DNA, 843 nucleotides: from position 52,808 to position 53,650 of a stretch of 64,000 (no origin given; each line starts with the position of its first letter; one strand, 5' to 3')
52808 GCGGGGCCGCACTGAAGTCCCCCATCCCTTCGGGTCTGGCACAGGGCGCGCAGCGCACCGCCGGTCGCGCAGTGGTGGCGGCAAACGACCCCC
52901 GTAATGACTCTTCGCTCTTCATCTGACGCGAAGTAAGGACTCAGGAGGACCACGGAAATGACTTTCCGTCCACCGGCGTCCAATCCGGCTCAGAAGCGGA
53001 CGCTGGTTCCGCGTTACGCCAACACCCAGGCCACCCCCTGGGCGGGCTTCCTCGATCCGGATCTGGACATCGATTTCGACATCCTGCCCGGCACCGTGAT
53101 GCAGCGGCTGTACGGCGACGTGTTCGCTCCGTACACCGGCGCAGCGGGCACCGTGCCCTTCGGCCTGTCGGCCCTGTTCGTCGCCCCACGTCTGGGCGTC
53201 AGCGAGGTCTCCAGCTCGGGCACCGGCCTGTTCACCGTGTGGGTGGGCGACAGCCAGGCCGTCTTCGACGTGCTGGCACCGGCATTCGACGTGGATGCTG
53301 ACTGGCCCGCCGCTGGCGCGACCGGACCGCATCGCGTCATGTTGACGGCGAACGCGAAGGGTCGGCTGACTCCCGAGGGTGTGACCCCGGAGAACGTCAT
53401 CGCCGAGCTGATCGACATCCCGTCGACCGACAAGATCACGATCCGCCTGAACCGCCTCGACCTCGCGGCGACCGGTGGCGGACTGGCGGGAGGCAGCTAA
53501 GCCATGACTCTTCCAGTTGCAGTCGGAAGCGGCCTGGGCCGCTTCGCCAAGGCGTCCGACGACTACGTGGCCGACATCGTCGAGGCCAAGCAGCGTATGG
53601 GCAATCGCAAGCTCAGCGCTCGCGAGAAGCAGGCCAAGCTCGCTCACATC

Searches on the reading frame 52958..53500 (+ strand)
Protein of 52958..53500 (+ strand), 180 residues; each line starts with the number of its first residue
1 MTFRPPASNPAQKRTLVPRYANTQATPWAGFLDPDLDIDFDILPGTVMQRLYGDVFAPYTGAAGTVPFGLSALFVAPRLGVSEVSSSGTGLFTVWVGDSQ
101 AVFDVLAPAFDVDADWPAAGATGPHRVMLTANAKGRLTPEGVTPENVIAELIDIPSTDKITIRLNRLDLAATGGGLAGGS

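Call 17: search_protein_families(library=pfam, proteins=[window:52958-53500:+], max_evalue=0.01)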
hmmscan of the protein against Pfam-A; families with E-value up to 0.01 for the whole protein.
window:52958-53500:+ (180 aa): 1 family
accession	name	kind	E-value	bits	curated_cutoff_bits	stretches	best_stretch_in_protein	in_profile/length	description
PF23968.1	Phage_cement_3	-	2.9e-97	323.9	27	1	2-180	1-176/176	Phage cement protein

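Call 18: search_protein_families(library=phrogs, proteins=[window:52958-53500:+], max_evalue=0.001)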
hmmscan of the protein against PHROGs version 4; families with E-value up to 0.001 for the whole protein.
window:52958-53500:+ (180 aa): 1 family
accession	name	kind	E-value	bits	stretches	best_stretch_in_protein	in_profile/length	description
phrog_2783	-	unknown function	1.5e-110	368.1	1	1-180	1-180/180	-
